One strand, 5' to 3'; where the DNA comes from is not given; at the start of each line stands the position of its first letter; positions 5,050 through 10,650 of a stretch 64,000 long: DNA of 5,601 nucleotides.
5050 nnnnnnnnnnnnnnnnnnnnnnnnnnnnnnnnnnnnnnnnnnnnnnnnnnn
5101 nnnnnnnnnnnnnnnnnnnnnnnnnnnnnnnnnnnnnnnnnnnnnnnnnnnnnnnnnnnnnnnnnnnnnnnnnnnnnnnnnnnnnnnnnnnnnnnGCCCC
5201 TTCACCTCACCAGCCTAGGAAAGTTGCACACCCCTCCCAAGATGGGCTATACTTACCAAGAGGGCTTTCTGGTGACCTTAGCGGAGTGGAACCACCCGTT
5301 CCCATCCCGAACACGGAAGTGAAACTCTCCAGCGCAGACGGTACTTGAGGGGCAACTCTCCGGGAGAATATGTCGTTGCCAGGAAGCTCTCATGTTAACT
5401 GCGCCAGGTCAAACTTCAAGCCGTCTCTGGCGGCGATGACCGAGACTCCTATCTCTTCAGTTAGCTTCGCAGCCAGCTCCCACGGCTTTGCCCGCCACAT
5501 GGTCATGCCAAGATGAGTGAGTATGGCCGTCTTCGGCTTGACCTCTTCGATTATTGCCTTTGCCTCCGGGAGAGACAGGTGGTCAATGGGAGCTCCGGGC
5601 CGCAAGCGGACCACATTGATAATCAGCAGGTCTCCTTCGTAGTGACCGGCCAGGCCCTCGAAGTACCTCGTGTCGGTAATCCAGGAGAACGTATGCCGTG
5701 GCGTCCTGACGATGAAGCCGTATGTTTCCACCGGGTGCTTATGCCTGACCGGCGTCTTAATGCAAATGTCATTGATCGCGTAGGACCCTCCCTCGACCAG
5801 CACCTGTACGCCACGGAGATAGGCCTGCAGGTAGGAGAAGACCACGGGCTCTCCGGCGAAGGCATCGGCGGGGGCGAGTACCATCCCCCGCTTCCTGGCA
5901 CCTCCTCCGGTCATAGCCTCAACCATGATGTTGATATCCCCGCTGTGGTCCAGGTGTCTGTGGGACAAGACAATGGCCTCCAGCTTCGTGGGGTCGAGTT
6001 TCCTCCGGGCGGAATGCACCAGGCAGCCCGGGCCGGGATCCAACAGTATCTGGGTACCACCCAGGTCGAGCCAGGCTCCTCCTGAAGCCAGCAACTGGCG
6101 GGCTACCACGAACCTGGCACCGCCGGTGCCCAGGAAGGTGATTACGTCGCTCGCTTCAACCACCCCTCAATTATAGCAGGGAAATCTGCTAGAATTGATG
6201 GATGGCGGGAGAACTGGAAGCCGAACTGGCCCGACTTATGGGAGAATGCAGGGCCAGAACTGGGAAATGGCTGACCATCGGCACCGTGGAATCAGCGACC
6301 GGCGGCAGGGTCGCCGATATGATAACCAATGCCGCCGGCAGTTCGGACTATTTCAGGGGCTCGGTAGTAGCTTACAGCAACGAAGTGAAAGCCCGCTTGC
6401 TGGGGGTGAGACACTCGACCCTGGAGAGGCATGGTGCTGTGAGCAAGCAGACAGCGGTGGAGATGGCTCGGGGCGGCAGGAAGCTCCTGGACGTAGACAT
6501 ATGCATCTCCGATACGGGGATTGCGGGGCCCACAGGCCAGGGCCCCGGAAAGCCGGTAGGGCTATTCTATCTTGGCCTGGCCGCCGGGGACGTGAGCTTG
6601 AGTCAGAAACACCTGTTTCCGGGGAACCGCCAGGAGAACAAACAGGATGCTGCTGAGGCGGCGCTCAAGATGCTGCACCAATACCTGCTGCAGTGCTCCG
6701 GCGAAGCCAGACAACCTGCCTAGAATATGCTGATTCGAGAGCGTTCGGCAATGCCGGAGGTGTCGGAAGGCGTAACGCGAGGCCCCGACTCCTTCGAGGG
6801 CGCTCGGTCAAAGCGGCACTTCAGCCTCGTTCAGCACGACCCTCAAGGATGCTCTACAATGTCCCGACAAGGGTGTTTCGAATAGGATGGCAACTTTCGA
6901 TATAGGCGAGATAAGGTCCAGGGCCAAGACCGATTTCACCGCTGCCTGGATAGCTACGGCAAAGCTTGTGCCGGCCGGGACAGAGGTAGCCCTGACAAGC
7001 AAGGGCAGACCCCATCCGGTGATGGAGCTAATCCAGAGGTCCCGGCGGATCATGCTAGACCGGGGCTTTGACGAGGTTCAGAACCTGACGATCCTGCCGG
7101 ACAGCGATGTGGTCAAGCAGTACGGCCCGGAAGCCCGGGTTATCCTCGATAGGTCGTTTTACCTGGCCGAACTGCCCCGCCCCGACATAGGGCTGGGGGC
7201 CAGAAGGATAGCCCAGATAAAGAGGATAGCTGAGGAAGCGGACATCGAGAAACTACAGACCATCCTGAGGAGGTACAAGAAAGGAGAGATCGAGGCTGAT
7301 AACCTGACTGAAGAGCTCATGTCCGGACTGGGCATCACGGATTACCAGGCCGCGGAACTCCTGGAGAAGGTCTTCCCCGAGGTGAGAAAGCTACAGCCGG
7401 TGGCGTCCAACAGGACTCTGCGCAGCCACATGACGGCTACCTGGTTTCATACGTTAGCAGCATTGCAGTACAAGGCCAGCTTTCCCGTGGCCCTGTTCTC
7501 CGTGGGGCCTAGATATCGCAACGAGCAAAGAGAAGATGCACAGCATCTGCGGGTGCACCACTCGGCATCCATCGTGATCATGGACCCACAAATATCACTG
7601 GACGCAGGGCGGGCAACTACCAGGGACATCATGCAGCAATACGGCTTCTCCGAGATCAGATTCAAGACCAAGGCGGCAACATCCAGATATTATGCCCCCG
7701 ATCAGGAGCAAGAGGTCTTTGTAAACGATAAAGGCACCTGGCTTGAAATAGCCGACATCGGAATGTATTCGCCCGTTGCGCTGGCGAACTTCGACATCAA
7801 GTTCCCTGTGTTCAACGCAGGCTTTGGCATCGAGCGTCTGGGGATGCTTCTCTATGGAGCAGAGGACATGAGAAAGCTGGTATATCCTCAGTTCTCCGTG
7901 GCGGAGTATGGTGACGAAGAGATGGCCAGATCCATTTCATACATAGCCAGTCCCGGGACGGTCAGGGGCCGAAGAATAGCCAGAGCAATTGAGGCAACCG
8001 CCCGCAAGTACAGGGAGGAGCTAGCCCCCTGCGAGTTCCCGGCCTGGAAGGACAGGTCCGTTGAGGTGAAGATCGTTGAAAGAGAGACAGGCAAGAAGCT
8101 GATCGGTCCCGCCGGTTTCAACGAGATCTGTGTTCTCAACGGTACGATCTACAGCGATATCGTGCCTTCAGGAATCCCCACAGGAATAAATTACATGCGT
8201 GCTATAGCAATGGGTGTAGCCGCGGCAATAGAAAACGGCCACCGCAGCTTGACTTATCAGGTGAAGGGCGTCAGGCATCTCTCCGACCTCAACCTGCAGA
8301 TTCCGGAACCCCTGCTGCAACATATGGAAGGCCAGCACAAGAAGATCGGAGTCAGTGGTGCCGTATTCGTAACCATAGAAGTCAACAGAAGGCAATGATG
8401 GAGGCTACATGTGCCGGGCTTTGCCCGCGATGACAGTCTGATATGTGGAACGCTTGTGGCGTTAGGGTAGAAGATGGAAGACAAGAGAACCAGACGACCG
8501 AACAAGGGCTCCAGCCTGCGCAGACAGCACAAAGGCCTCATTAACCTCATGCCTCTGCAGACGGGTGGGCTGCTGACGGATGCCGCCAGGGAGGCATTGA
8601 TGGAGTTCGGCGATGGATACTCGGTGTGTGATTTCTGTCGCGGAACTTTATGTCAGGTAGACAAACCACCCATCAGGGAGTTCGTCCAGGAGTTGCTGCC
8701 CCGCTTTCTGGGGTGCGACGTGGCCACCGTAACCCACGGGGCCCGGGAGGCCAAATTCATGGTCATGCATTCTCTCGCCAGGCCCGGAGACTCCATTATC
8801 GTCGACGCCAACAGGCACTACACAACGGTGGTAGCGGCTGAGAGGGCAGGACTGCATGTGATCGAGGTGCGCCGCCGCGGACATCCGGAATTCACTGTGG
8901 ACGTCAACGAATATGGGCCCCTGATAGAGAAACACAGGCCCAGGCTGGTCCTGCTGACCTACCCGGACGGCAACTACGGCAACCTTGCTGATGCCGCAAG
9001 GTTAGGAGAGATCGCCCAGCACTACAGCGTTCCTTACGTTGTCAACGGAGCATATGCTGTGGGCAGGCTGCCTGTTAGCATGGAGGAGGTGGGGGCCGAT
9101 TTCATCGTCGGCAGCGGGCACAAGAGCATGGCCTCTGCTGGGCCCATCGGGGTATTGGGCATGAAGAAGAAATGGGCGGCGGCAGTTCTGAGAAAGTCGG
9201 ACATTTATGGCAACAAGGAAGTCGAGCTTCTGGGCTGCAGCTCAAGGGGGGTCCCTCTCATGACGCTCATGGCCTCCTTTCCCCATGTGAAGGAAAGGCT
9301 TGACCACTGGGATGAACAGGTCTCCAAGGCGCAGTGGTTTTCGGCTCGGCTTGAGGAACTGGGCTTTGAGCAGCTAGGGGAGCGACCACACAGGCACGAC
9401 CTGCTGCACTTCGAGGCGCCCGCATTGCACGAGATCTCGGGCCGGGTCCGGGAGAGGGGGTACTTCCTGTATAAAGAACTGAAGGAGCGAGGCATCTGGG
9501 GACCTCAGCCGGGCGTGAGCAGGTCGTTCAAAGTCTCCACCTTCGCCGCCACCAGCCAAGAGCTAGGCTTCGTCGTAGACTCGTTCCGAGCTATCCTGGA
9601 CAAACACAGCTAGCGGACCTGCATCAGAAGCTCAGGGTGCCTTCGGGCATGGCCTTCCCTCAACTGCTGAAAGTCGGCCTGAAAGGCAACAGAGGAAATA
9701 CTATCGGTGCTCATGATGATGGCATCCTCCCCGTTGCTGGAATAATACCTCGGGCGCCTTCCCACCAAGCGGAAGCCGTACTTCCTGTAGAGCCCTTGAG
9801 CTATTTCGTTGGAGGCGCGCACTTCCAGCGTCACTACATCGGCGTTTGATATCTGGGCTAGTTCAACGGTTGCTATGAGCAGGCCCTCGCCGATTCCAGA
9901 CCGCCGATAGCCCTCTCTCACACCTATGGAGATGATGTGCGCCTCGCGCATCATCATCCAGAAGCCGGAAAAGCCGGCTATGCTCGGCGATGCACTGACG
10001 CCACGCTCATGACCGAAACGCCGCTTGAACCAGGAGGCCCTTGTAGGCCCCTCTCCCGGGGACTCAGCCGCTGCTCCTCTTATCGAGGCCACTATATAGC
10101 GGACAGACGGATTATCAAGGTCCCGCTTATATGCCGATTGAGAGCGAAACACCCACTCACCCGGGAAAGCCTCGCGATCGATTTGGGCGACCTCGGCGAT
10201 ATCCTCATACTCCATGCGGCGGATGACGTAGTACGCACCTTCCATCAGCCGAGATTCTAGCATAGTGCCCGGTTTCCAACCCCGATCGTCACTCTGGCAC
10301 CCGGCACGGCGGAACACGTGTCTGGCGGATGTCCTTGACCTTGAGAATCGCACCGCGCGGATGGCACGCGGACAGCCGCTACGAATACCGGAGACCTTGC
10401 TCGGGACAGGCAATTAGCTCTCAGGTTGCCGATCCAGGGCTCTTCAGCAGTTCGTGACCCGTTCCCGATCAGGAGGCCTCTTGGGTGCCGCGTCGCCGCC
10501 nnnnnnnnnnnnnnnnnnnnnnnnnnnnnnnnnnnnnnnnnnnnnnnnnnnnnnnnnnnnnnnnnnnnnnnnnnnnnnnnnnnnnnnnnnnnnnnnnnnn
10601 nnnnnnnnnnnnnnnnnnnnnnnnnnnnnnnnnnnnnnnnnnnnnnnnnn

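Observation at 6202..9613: Archaeal-type tRNA-dependent cysteine biosynthesis (SepRS plus SepCysS) encoded side by side in a bacterium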

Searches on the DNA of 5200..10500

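Call 47: search_rna_families(source=window, start=5200, end=10500, threshold=evalue, max_evalue=1)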
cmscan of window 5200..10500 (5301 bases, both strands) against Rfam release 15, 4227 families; matches with E-value up to 1: 1.
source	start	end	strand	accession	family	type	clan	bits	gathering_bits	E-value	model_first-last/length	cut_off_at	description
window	5268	5384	+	RF00001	5S_rRNA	Gene; rRNA;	CL00113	97.6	38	4.3e-21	1-120/120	no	5S ribosomal RNA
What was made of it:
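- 6724..6886 (+): CinA-SepRS intergenic spacer, 163 bp. No recognised RNA element. No Rfam match at E<=1 in 5200-10500 apart from the 5S rRNA (call 47).
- Tried and rejected: The permissive Rfam scan of 5200-10500 found only the 5S rRNA (call 47).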

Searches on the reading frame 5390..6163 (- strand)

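Call 4: search_protein_families(library=pfam, proteins=[window:5390-6163:-])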
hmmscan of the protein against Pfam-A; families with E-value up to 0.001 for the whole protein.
window:5390-6163:- (257 aa): 3 families
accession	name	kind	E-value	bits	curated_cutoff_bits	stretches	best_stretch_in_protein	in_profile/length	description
PF12706.13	Lactamase_B_2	-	3.7e-24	85.9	27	1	37-217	1-199/200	Beta-lactamase superfamily domain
PF00753.33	Lactamase_B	-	8.8e-06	26.2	22.7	1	35-80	14-63/196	Metallo-beta-lactamase superfamily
PF13483.12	Lactamase_B_3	-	7.1e-05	23.3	24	1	33-214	13-157/160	Beta-lactamase superfamily domain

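Call 5: search_protein_families(library=ncbifam, proteins=[window:5390-6163:-])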
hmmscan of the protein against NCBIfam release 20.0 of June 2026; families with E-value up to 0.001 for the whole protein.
window:5390-6163:- (257 aa): 9 families
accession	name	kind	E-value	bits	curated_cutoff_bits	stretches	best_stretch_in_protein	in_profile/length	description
TIGR02651.1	RNase_Z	equivalog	2.4e-12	46.6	292.95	1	8-155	2-150/302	ribonuclease Z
NF000801.0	PRK00055.1-3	equivalog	3.1e-12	46.2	252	1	8-156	4-156/307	ribonuclease Z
TIGR03307.1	PhnP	equivalog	9e-11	41.6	272.25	1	29-222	39-225/249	phosphonate metabolism protein PhnP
NF041851.1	cyc_nuc_deg_phdiest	equivalog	1.1e-08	34.7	400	1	8-220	3-223/253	cyclic nucleotide-degrading phosphodiesterase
NF041257.1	GntH_guanitoxin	equivalog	1.5e-07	30.6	333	1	8-88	15-95/374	guanitoxin biosynthesis MBL fold metallo-hydrolase GntH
NF000805.0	PRK00055.2-3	equivalog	3.5e-06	26.5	416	1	26-157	21-155/307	ribonuclease Z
NF038231.1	MBL_Geo_Pelo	equivalog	3.4e-05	23.5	360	0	178-222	185-227/250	GPMC system MBL fold metallohydrolase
NF002553.0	PRK02113.1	equivalog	7.6e-05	22.3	386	0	36-77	44-83/252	MBL fold metallo-hydrolase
NF045584.1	cas14_MBL_CASP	equivalog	0.00012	20.6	800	1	29-82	16-72/612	type VII CRISPR-associated protein Cas14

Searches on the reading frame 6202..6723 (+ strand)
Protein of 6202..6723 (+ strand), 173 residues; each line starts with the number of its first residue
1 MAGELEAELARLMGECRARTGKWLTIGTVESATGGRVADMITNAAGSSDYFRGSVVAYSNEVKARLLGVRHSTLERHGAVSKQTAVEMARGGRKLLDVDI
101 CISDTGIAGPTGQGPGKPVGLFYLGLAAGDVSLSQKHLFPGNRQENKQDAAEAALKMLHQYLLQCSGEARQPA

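Call 4: search_protein_families(library=pfam, proteins=[window:6202-6723:+])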
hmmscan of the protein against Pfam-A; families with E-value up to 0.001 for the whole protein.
window:6202-6723:+ (173 aa): 1 family
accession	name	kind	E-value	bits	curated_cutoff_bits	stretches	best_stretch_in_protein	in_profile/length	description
PF02464.23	CinA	-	5.8e-49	166.1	23.5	1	22-162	15-155/155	Competence-damaged protein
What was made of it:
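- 6202..6723 (+): Stand-alone CinA C-terminal / PncC-type (NMN amidohydrolase family) gene, 173 aa. It lies directly upstream in the same orientation. It is a conserved neighbour with no shown functional link. PF02464 E 5.8e-49 (call 4).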

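Call 5: search_protein_families(library=ncbifam, proteins=[window:6202-6723:+])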
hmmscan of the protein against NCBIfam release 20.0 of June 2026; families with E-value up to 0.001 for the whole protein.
window:6202-6723:+ (173 aa): 5 families
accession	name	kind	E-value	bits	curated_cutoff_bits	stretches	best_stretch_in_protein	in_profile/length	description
NF001813.0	PRK00549.1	equivalog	2.7e-43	148.5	379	1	21-164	269-413/414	competence/damage-inducible protein A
TIGR00199.1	PncC_domain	subfamily_domain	2.7e-40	137.9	68.9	1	24-160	10-147/149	nicotinamide-nucleotide amidohydrolase family protein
NF002975.0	PRK03661.1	equivalog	4.8e-38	130.4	212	1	9-164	9-163/164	nicotinamide-nucleotide amidase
TIGR00200.1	cinA_nterm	subfamily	1.1e-27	96.8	243.15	1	22-162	272-411/414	CinA family nicotinamide mononucleotide deamidase-related protein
NF002972.0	PRK03657.1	equivalog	4.3e-23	81.9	201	1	23-163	32-172/175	2-oxo-tetronate isomerase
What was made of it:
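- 6202..6723 (+): TIGR00199 scores 137.9 bits against cutoff 68.9 (call 5).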
